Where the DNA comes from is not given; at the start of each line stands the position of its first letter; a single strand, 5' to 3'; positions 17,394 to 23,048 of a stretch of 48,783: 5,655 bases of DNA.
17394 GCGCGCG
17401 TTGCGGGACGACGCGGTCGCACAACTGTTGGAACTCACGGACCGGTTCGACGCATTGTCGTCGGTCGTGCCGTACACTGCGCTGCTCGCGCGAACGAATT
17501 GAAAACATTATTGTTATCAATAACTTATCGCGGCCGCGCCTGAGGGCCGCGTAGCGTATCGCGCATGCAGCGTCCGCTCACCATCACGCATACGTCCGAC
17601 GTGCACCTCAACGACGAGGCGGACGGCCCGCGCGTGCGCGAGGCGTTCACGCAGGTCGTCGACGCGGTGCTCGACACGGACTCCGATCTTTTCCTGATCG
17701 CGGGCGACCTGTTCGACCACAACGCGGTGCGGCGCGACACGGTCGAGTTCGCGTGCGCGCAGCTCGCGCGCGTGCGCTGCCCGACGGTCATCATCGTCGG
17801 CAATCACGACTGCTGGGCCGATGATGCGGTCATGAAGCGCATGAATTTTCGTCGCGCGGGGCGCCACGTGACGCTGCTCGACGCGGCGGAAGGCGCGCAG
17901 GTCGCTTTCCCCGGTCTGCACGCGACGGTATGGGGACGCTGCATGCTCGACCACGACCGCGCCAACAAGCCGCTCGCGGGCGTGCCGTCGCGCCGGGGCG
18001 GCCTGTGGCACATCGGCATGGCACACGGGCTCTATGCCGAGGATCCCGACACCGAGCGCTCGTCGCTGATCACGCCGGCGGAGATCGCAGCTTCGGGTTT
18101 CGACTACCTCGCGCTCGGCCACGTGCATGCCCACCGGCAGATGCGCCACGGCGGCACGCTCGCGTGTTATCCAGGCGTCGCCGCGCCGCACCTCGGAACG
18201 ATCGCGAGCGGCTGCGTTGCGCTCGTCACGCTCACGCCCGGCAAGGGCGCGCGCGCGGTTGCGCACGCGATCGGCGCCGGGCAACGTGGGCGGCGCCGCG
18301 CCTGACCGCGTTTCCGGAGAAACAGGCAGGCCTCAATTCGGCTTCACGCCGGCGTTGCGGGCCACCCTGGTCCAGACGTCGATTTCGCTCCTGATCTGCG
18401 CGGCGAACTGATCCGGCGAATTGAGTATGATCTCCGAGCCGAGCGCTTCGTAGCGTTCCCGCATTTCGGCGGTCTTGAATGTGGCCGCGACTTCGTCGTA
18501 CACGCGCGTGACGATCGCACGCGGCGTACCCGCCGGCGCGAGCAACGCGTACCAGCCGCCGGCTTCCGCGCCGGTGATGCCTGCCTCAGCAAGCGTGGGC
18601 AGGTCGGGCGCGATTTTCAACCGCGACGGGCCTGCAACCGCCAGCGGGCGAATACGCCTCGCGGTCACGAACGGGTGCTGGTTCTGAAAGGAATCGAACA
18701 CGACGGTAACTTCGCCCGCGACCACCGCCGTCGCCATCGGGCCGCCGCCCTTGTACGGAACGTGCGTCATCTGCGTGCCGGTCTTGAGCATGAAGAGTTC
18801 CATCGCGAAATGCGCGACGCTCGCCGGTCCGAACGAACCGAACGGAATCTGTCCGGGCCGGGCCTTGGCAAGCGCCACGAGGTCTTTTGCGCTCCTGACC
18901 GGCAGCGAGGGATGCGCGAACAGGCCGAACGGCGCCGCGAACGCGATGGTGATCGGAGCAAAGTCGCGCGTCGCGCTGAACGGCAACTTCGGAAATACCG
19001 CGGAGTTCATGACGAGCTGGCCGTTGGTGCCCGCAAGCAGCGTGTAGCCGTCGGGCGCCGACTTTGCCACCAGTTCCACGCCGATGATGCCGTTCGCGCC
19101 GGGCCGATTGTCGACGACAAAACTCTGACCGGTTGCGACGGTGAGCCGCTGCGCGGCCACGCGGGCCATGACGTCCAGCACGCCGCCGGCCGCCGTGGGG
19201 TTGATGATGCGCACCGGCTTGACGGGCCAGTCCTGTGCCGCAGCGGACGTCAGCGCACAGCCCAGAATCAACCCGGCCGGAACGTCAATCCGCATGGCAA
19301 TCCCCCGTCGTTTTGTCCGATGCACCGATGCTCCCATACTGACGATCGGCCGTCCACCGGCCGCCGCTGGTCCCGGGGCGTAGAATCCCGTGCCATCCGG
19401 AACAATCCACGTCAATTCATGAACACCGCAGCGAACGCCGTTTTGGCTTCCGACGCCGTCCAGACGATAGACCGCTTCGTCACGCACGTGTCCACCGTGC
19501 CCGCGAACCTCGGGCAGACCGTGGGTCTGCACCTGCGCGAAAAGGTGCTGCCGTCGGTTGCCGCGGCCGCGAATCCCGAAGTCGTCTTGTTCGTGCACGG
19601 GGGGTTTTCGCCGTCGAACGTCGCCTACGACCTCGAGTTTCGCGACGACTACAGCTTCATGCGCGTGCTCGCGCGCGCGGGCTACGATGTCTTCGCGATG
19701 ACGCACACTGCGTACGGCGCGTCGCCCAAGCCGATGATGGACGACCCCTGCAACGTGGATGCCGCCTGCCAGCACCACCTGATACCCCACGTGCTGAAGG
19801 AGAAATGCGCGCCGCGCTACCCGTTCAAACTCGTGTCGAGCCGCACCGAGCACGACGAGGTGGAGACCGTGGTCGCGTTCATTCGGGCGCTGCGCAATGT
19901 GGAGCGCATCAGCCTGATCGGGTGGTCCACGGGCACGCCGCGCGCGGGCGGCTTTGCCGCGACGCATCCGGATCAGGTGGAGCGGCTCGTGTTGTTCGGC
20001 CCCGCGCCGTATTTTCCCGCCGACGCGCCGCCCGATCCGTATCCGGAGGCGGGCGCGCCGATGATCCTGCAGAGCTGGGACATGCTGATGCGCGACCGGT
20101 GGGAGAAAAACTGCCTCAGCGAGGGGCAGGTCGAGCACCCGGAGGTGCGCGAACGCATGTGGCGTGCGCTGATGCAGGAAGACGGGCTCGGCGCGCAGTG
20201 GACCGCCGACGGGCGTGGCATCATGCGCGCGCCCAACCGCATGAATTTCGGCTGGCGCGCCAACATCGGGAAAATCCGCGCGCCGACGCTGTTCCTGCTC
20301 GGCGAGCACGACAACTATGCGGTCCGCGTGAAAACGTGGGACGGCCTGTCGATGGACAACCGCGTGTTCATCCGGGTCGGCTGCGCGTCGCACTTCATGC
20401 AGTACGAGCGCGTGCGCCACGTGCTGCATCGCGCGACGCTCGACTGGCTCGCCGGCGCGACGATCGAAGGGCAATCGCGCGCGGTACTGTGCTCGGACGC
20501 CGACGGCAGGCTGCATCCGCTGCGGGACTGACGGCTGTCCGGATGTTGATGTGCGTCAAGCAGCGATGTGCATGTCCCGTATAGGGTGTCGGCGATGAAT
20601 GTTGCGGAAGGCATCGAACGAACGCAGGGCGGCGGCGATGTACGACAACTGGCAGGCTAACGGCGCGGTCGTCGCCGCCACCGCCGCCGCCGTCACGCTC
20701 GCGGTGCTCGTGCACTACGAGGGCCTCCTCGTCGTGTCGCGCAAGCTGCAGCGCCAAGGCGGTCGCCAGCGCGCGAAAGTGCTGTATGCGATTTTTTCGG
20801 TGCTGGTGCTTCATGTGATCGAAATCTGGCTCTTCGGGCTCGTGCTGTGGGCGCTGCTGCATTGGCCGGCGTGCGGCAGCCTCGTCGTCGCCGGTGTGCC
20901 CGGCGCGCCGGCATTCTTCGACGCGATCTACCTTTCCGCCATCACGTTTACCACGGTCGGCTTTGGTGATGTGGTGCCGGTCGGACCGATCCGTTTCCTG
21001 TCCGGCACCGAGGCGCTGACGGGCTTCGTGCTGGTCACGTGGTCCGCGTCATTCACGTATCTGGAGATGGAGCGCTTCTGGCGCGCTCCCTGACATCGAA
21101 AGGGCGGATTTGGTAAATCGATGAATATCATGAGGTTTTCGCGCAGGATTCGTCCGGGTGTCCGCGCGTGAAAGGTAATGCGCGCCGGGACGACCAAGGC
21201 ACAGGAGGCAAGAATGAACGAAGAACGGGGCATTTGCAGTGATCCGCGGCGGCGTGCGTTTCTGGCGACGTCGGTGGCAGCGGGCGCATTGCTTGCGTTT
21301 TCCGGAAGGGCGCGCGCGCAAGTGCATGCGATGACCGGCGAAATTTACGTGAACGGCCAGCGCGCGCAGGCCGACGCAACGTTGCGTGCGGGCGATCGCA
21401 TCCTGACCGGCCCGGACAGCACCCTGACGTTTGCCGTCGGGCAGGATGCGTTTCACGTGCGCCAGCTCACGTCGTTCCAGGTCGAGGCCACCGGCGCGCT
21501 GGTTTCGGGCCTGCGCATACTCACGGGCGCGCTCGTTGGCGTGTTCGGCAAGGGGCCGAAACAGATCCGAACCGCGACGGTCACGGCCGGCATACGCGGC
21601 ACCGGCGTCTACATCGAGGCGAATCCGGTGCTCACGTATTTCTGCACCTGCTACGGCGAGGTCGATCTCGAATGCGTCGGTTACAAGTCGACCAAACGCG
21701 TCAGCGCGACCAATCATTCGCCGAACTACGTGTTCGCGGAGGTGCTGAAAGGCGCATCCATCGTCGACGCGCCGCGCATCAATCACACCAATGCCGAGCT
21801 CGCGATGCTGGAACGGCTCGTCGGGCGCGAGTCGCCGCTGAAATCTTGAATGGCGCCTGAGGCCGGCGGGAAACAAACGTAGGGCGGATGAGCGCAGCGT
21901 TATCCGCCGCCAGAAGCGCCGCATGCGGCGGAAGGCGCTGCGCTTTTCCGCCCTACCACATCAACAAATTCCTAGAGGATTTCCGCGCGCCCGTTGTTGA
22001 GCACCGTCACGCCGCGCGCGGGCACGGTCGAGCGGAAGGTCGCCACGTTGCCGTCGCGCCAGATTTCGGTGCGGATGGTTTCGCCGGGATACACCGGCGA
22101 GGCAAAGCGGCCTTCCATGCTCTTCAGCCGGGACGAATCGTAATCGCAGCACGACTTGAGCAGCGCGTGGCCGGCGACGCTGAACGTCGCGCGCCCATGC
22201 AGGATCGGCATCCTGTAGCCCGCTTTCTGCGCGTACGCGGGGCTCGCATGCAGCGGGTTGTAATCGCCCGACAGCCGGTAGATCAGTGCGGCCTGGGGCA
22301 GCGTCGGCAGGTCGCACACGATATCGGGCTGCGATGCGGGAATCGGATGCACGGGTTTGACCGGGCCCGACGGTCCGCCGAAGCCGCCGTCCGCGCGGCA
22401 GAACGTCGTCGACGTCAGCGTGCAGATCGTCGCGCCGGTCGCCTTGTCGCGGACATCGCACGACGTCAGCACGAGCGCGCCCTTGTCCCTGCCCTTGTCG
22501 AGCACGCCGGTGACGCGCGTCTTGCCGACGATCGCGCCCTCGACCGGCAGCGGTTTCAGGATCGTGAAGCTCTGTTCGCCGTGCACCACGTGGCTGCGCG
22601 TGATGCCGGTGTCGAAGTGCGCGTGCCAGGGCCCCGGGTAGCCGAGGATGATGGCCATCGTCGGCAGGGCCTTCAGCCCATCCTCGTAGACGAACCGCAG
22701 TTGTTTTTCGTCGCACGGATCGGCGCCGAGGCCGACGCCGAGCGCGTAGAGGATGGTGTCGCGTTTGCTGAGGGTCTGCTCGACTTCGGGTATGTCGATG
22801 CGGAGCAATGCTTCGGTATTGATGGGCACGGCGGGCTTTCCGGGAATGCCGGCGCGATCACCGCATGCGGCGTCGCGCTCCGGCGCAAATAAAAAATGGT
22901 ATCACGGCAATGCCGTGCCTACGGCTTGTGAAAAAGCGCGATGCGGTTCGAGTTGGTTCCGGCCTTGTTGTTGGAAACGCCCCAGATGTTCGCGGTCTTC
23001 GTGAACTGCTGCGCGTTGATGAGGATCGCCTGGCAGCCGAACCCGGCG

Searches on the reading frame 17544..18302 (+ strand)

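Call 84: search_protein_families(library=pfam, proteins=[window:17544-18302:+], max_evalue=0.001)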
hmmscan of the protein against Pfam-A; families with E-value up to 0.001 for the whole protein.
window:17544-18302:+ (253 aa): 2 families
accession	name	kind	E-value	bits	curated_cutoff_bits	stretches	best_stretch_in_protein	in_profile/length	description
PF00149.33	Metallophos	-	3.2e-14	54.3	21.5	1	13-196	2-190/191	Calcineurin-like phosphoesterase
PF12850.12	Metallophos_2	-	1.4e-08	35.3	27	1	13-228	2-149/154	Calcineurin-like phosphoesterase superfamily domain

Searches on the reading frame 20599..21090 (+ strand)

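Call 84: search_protein_families(library=pfam, proteins=[window:20599-21090:+], max_evalue=0.001)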
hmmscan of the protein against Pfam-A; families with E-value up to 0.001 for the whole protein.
window:20599-21090:+ (164 aa): 1 family
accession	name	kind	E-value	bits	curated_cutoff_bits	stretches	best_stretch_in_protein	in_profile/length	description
PF07885.22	Ion_trans_2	-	2.2e-11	43.9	22.5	1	103-151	22-71/79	Ion channel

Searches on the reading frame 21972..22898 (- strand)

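Call 84: search_protein_families(library=pfam, proteins=[window:21972-22898:-], max_evalue=0.001)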
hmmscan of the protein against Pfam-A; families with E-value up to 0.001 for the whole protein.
window:21972-22898:- (308 aa): 3 families
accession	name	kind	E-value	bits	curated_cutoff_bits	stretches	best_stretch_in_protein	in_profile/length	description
PF22622.2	MFE-2_hydrat-2_N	-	2.4e-24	86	27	1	43-168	3-129/130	MFE-2 hydratase 2 N-terminal domain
PF01575.25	MaoC_dehydratas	-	1.6e-22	79.9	27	1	189-297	8-117/123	MaoC like domain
PF13452.11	FAS1_DH_region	-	1.1e-07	32.4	22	0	72-150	44-122/132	FAS1-like, dehydratase domain region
